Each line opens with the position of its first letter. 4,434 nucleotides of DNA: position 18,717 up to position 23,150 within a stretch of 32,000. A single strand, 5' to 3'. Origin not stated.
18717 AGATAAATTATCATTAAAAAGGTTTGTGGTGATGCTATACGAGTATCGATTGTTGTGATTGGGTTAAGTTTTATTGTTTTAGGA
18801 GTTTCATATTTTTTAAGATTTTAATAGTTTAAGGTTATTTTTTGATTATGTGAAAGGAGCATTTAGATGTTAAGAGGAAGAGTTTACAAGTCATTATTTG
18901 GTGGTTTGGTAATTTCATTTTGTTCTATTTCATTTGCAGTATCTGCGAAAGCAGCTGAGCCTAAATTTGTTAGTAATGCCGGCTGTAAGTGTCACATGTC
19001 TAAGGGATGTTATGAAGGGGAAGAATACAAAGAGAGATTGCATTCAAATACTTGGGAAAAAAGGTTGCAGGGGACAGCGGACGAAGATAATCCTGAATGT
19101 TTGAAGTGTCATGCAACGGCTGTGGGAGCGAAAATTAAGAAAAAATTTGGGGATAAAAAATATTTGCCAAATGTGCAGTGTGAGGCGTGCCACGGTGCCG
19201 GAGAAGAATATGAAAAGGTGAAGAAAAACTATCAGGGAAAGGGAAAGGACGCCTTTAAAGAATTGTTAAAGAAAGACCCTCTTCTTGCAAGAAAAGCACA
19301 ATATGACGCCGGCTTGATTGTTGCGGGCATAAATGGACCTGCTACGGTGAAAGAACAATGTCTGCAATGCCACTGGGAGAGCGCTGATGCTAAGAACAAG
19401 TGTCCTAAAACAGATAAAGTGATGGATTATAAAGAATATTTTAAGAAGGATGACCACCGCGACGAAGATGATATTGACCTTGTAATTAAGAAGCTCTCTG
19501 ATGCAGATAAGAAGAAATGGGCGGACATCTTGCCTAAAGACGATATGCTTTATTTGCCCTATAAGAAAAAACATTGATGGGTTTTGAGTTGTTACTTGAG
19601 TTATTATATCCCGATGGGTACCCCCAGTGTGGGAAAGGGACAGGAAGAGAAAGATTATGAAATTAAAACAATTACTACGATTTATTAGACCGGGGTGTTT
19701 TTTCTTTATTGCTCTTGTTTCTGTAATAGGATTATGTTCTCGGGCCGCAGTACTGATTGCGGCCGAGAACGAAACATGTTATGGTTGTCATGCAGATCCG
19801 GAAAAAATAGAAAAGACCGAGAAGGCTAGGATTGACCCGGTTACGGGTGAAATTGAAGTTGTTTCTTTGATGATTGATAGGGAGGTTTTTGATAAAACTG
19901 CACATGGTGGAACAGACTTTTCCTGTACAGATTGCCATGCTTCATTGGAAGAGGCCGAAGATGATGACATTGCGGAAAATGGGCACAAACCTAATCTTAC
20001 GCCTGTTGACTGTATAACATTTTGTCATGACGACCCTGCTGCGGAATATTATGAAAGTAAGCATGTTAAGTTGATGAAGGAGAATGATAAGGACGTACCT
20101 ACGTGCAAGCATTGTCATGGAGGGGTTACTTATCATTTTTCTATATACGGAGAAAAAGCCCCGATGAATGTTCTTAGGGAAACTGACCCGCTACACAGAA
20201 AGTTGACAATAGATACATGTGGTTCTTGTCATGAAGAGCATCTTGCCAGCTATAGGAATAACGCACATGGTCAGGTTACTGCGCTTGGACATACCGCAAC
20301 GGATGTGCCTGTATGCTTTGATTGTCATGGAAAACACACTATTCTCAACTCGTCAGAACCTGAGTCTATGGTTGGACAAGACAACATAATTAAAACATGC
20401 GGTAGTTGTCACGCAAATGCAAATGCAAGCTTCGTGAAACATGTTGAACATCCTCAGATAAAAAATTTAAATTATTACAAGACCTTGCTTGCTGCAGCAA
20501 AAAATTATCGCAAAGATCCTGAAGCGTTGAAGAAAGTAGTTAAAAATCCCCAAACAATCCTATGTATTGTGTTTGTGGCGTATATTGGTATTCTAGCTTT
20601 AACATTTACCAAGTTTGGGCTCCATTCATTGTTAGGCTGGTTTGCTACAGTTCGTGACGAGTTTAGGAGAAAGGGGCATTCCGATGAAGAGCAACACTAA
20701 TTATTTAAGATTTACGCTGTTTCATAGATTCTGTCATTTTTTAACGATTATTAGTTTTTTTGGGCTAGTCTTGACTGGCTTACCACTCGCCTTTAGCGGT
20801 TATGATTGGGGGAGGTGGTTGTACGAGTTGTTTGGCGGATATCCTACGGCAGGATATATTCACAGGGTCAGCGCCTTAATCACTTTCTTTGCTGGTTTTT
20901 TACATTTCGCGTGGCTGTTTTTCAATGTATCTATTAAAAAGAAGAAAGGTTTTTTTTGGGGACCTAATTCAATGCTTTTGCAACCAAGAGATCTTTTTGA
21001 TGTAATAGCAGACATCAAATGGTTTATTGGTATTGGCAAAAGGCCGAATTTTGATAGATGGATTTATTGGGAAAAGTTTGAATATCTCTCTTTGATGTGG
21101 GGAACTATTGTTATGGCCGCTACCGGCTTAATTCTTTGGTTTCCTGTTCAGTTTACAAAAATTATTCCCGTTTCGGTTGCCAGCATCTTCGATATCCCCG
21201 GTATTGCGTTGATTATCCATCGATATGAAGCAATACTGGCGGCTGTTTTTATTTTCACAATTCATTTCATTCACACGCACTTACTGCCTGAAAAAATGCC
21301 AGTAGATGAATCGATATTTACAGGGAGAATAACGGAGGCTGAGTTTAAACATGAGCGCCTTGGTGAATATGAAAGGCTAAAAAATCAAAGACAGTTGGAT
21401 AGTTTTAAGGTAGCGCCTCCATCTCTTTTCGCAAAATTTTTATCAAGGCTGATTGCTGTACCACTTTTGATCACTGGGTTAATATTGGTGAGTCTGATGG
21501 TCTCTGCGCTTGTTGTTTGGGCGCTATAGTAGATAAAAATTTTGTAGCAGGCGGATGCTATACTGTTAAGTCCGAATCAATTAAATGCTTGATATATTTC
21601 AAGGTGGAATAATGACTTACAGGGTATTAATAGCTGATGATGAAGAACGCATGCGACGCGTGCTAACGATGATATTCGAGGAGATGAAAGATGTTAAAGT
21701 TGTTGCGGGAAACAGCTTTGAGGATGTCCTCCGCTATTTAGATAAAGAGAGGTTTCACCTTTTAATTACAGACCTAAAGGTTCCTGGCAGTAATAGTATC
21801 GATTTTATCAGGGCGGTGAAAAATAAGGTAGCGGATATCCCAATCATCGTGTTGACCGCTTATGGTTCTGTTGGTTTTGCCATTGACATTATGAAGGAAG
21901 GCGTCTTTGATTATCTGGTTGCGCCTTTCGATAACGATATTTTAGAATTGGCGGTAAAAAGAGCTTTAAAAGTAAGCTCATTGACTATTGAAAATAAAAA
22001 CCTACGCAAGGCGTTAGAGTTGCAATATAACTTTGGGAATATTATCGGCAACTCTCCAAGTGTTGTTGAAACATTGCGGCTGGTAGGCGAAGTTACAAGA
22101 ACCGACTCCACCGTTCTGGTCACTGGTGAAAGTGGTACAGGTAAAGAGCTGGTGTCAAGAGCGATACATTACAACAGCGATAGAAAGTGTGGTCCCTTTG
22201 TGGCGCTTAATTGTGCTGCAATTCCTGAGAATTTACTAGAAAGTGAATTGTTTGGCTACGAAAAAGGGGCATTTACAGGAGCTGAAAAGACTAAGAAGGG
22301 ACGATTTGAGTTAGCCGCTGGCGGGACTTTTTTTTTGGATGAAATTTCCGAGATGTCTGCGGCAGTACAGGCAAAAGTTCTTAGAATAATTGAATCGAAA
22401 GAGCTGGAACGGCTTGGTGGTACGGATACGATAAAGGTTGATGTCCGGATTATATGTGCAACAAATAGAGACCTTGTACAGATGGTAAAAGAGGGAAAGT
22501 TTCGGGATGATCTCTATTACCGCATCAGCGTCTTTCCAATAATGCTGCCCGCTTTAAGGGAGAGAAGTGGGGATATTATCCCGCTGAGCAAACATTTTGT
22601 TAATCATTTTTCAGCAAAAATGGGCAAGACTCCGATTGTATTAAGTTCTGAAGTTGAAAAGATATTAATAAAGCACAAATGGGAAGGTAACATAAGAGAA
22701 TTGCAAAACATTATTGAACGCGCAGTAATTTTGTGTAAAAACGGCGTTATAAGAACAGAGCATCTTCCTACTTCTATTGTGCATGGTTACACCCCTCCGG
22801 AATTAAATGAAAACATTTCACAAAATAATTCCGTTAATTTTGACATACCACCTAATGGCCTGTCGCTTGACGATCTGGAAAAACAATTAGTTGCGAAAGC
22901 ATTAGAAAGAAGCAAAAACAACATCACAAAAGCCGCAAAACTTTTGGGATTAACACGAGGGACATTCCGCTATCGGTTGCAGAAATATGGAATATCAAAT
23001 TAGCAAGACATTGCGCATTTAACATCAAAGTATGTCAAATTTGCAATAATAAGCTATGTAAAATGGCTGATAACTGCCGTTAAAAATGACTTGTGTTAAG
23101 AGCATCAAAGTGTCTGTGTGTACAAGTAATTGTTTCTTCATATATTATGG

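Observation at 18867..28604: Hydrazine synthase locus with its cytochrome electron-transfer module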

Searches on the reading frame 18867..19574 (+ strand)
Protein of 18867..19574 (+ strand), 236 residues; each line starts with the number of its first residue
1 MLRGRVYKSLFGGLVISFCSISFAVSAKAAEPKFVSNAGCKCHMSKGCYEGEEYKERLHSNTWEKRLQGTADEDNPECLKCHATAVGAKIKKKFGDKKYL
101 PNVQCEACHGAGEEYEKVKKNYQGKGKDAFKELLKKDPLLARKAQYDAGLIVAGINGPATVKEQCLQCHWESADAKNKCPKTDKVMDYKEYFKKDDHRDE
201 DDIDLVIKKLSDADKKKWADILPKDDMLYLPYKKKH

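Call 6: search_protein_families(library=pfam, proteins=[window:18867-19574:+], max_evalue=0.01)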
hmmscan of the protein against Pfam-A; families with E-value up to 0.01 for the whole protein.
window:18867-19574:+ (236 aa): 5 families
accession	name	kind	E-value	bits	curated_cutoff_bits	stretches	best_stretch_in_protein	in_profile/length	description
PF13435.11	Cytochrome_C554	-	3.4e-09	38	20.8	1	41-110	4-84/84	Cytochrome c554 and c-prime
PF11845.13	Tll0287-like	-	0.00037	21.4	24.1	0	159-186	97-125/144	Tll0287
PF14537.11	Cytochrom_c3_2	-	0.0036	18.2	25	0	76-123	7-47/79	Cytochrome c3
PF00684.25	DnaJ_CXXCXGXG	-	0.0049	17.5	32.7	0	69-117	8-56/65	DnaJ central domain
PF13442.11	Cytochrome_CBB3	-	0.0055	17.4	27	0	156-180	5-25/68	Cytochrome C oxidase, cbb3-type, subunit III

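Call 35: search_protein_families(library=ncbifam, proteins=[window:18867-19574:+], max_evalue=0.001)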
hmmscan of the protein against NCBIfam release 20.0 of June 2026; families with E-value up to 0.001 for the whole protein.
window:18867-19574:+ (236 aa): 1 family
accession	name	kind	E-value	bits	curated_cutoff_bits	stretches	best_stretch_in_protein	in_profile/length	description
NF041198.1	UshA_like_PCGU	equivalog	7.3e-10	38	275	1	28-121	399-491/519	UshA-like (seleno)protein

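Call 68: search_solved_structures(query=window:18867-19574:+, max_evalue=0.01)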
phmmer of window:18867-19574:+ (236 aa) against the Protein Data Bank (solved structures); distinct sequences matched with E-value up to 0.01: 0.
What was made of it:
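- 18867..19577 (+): Gene 1 = kuste2854 / KsTH: soluble tetrahaem cytochrome c (3 CXXCH plus a contracted CKCH) and putative direct electron donor to HZS. No solved structure was found (call 68).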

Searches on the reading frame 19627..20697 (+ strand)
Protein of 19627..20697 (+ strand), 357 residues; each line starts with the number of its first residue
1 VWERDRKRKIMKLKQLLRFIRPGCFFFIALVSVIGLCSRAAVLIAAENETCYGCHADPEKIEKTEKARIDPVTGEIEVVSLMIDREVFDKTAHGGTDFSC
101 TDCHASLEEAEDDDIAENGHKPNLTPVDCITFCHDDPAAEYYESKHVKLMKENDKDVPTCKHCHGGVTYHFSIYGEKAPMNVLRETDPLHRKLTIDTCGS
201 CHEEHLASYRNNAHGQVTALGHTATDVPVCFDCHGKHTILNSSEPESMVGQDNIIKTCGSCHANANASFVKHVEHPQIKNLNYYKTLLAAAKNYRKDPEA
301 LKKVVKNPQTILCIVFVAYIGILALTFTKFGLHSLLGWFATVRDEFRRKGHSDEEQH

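Call 6: search_protein_families(library=pfam, proteins=[window:19627-20697:+], max_evalue=0.01)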
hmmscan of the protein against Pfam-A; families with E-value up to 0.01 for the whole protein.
window:19627-20697:+ (357 aa): 5 families
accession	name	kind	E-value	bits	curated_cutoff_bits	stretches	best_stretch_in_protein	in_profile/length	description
PF14522.11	Cytochrome_C7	-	5.4e-10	39.4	24.8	2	87-164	2-66/67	Cytochrome c7 and related cytochrome c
PF09699.15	Paired_CXXCH_1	-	5.8e-07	29.5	20.6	1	227-265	6-39/41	Doubled CXXCH motif (Paired_CXXCH_1)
PF14537.11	Cytochrom_c3_2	-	8.8e-07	29.7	25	0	45-105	23-65/79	Cytochrome c3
PF22113.1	Mtrc-MtrF_II-IV_dom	-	7.3e-06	26.1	30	1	93-238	21-167/176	Outer membrane cytochrome MtrC/MtrF-like, domains II/IV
PF02085.21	Cytochrom_CIII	-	0.00033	21.4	22.9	0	87-165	22-83/101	Class III cytochrome C family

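Call 35: search_protein_families(library=ncbifam, proteins=[window:19627-20697:+], max_evalue=0.001)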
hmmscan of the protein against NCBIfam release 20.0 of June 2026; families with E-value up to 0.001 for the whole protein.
window:19627-20697:+ (357 aa): 2 families
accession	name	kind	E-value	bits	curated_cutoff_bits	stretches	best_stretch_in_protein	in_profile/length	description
TIGR03508.1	decahem_SO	subfamily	3.3e-14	53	192.2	1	129-277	5-139/258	DmsE family decaheme c-type cytochrome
TIGR04257.1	nanowire_3heme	domain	0.00014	21.9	40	0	222-268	18-64/75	c(7)-type cytochrome triheme domain-containing protein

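Call 69: search_solved_structures(query=window:19627-20697:+, max_evalue=0.01)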
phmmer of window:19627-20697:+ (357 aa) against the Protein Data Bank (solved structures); distinct sequences matched with E-value up to 0.01: 0.

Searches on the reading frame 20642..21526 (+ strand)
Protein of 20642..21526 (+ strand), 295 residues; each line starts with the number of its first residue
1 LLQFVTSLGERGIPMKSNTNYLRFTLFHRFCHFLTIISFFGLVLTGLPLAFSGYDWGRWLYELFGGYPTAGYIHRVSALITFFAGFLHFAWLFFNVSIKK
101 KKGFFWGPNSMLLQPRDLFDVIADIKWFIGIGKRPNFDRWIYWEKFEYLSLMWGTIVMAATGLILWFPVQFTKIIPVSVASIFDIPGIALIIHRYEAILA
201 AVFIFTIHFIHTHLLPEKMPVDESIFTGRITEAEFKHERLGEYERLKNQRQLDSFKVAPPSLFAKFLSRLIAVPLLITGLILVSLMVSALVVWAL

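Call 6: search_protein_families(library=pfam, proteins=[window:20642-21526:+], max_evalue=0.01)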
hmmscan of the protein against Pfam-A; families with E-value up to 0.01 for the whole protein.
window:20642-21526:+ (295 aa): 2 families
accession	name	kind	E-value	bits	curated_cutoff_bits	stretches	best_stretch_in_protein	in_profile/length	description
PF01292.26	Ni_hydr_CYTB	-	2.1e-05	24.8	30.1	1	23-205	1-155/179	Prokaryotic cytochrome b561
PF14358.11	DUF4405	-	0.00026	21.9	26.7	1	31-90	2-63/66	Domain of unknown function (DUF4405)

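Call 35: search_protein_families(library=ncbifam, proteins=[window:20642-21526:+], max_evalue=0.001)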
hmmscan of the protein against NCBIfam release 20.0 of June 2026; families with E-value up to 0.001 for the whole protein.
window:20642-21526:+ (295 aa): 1 family
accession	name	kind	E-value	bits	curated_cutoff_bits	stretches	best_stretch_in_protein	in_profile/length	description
TIGR01583.1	formate-DH-gamm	equivalog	1.9e-06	28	115.85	1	23-236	4-191/204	formate dehydrogenase subunit gamma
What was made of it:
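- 20642..21529 (+): Gene 3 = kuste2856: cytochrome b-like (FdoI/b561-type) integral membrane protein and proposed quinol-oxidising subunit. The probable start is ATG 20684. The matches to PF01292 and TIGR01583 are below their cut-offs (calls 6, 35).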

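Call 70: search_solved_structures(query=window:20684-21526:+, max_evalue=0.01)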
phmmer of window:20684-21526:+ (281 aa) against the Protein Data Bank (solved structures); distinct sequences matched with E-value up to 0.01: 0.
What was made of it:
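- Tried and rejected: (8) No solved structures were found by sequence for genes 1-3 (calls 68-70).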

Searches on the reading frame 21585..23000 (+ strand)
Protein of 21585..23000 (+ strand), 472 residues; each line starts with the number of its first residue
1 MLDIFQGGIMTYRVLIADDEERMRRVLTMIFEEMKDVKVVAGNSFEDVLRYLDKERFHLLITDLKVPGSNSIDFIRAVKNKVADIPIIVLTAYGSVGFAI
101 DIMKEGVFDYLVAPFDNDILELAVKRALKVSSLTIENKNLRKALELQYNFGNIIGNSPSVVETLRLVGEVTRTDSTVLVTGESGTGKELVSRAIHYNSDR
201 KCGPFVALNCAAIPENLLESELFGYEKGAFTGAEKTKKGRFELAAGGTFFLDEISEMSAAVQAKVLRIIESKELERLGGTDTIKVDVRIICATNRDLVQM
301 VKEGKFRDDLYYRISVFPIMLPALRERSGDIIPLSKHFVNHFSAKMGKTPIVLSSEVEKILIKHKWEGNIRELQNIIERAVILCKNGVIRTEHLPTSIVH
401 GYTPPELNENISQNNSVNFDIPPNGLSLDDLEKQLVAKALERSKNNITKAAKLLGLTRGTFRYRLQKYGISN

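Call 6: search_protein_families(library=pfam, proteins=[window:21585-23000:+], max_evalue=0.01)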
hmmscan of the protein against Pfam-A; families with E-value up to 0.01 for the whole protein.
window:21585-23000:+ (472 aa): 12 families
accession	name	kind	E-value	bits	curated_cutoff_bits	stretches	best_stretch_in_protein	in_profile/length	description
PF00158.32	Sigma54_activat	-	7.3e-72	241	20.2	1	153-319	1-167/168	Sigma-54 interaction domain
PF25601.1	AAA_lid_14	-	4.2e-24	84.6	27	1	325-401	1-77/87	AAA+ ATPase lid domain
PF14532.12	Sigma54_activ_2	-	1.2e-21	77.8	25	1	154-324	1-138/138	Sigma-54 interaction domain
PF00072.30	Response_reg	-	1.3e-18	67.6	30.2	1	14-124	1-110/111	Response regulator receiver domain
PF02954.25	HTH_8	-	1.6e-14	53.8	22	1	428-468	2-42/42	Bacterial regulatory protein, Fis family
PF07728.20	AAA_5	-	7.1e-07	29.7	22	1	177-295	2-123/139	AAA domain (dynein-related subfamily)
PF07724.20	AAA_2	-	0.00014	22.4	27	1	175-300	4-130/166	AAA domain (Cdc48 subfamily)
PF18024.7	HTH_50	-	0.00014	21.9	27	1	428-471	8-50/50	Helix-turn-helix domain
PF01078.27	Mg_chelatase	-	0.0012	18.8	20.3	0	232-294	93-157/207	Magnesium chelatase, subunit ChlI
PF00004.35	AAA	-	0.0024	18.8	21.2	1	177-300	1-113/131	ATPase family associated with various cellular activities (AAA)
PF13556.12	HTH_30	-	0.0037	17.5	27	1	443-467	11-35/59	PucR C-terminal helix-turn-helix domain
PF03683.19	UPF0175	-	0.0082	16.2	27.9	0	435-471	24-60/75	Uncharacterised protein family (UPF0175)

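Call 35: search_protein_families(library=ncbifam, proteins=[window:21585-23000:+], max_evalue=0.001)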
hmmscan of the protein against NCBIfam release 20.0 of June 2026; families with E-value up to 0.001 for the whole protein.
window:21585-23000:+ (472 aa): 100 families (the best 25 are shown)
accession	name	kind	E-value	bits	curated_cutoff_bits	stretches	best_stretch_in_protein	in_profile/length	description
NF008469.0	PRK11361.1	equivalog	1.4e-137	459.2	714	1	12-471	5-457/461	acetoacetate metabolism transcriptional regulator AtoC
TIGR01818.1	ntrC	equivalog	1e-122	410.3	558.6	1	14-466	1-461/463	nitrogen regulation protein NR(I)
TIGR02915.1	PEP_resp_reg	equivalog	7.1e-116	387.7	502.6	1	14-470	1-444/445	PEP-CTERM-box response regulator transcription factor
NF041552.1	TF_PrdR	equivalog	2.3e-115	386.1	795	1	131-469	249-577/577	sigma-54 dependent transcriptional regulator PrdR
TIGR01817.1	nifA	equivalog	1.3e-114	383.9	528.85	1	136-470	181-529/534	nif-specific transcriptional activator NifA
NF041946.1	LuxO_transreg_Vib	equivalog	1.1e-108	364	800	1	37-468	21-460/463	quorum-sensing sigma-54 dependent transcriptional regulator LuxO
NF049963.1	RespRegFlgRCampy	domain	2.6e-106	356.1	750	1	14-394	3-377/429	fla regulon two-component system response regulator FlgR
NF007689.0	PRK10365.1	equivalog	6.2e-102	341.6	760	1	15-464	9-438/441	sigma-54-dependent response regulator transcription factor ZraR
NF003451.0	PRK05022.1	equivalog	2.2e-100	336.8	476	1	119-467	154-507/512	nitric oxide reductase transcriptional regulator NorR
NF008176.1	PRK10923.1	equivalog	7.2e-100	334.8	620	1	13-470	5-468/469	nitrogen regulation protein NR(I)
NF050807.1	TransRegFlbDCaul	equivalog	1.3e-97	327.5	750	1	74-468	60-438/454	sigma-54-dependent transcriptional regulator FlbD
NF051870.1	NAssimRespRegNtrX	equivalog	1.4e-97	327.5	600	1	13-470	3-452/452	nitrogen assimilation response regulator NtrX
NF038308.1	RNA_repair_RtcR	equivalog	9.7e-97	325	650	1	126-470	155-518/530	RNA repair transcriptional activator RtcR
NF041906.1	V4R_TF_MobR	exception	9.1e-93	311.6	999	1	133-468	214-544/544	phenol degradation transcriptional regulator MobR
NF011695.0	PRK15115.1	equivalog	1.1e-91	307.8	763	1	13-465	8-433/445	two-component system response regulator GlrR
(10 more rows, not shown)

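Call 37: search_solved_structures(query=window:21585-23000:+, show_alignments=2, max_evalue=1e-40)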
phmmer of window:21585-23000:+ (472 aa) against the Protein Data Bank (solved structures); distinct sequences matched with E-value up to 1e-40: 34.
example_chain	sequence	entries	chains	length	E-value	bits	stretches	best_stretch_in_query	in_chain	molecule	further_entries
4l4u_A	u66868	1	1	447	3e-98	333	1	13-470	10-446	Transcriptional regulator (NtrC family)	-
1ny5_A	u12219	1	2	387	2.1e-96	326.9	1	14-387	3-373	transcriptional regulator (NtrC family)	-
3dzd_A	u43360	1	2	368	9.7e-93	314.9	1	13-390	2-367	Transcriptional regulator (NtrC family)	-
9qq6_C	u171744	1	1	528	6.3e-86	292.4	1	136-469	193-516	Nif-specific regulatory protein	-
5ep0_A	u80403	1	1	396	3.2e-83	283.5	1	46-400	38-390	Putative repressor protein luxO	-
26jl_A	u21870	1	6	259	3.2e-79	270.3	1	152-397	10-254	Flagellar regulatory protein A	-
1ojl_A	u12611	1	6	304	4.3e-78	266.6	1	152-465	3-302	TRANSCRIPTIONAL REGULATORY PROTEIN ZRAR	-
4qhs_A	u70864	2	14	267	1.2e-77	265.1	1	161-395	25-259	Flagellar regulatory protein C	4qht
4ly6_A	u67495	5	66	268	1.5e-77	264.8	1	136-387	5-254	Transcriptional regulator (NtrC family)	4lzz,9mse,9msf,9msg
1ny6_A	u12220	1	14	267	1.9e-77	264.4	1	136-387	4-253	transcriptional regulator (NtrC family)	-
6lua_A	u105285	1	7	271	8.7e-77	262.3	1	161-395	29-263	Flagellar regulatory protein C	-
3m0e_A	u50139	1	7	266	1.4e-76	261.6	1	137-387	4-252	Transcriptional regulator (NtrC family)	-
6luf_A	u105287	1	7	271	2.3e-76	260.9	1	161-395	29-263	Flagellar regulatory protein C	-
8p53_C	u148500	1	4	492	2.3e-76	260.9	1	15-471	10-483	Transcriptional regulator FleQ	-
5exx_A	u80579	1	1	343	1.9e-73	251.2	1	150-465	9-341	Transcriptional regulator FleQ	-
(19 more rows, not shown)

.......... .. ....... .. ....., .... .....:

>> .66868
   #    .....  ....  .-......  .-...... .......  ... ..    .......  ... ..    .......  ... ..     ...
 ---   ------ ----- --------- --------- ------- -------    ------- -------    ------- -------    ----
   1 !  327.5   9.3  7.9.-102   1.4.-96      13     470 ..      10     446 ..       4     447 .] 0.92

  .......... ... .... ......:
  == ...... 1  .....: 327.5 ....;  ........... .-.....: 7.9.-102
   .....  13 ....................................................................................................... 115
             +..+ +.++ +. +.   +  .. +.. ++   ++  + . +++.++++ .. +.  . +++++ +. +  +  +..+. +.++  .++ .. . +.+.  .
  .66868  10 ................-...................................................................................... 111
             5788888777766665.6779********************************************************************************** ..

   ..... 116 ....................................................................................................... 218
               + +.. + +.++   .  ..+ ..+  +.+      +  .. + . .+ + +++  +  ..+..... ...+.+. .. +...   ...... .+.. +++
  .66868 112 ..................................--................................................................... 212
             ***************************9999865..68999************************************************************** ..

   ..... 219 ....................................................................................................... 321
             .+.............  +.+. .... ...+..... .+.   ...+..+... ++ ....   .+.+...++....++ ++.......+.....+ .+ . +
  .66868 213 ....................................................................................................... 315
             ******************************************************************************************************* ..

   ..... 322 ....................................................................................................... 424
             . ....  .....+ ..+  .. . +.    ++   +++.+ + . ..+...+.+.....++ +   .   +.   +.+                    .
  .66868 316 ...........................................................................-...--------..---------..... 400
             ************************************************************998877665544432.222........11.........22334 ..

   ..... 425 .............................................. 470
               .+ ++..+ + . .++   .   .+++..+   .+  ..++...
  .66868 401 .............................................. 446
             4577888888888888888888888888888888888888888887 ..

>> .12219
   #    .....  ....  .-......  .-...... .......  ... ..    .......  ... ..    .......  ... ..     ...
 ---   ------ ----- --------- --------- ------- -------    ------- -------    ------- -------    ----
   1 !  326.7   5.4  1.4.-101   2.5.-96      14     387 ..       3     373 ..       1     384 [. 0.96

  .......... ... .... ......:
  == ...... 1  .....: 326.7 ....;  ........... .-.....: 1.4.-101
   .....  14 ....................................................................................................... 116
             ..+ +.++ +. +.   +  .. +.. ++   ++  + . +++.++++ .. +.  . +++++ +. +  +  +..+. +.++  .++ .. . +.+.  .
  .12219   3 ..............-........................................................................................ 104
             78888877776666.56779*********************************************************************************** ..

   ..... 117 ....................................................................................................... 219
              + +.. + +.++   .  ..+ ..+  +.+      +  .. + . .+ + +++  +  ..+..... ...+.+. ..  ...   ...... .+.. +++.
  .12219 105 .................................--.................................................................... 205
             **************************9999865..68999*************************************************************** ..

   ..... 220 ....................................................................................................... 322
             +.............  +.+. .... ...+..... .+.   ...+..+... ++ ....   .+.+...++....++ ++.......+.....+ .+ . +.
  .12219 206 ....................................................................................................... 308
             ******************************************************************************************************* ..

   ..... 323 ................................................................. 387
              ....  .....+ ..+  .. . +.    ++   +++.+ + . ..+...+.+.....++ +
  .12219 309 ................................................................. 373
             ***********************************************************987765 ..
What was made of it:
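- On Sigma-54 enhancer-binding response regulator (gene 4): GAFTGA and Walker A are visible in call 37.
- Closest known: NtrC-family sigma-54 enhancer-binding response regulators. Same: The architecture is the same: receiver, AAA+ and HTH_8, with GAFTGA and Walker A (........) and E = 3e-98 to 4L4U (calls 6, 37).
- Checked: Gene 4 is receiver + sigma-54 AAA+ + HTH_8 with an intact GAFTGA (calls 6, 37).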
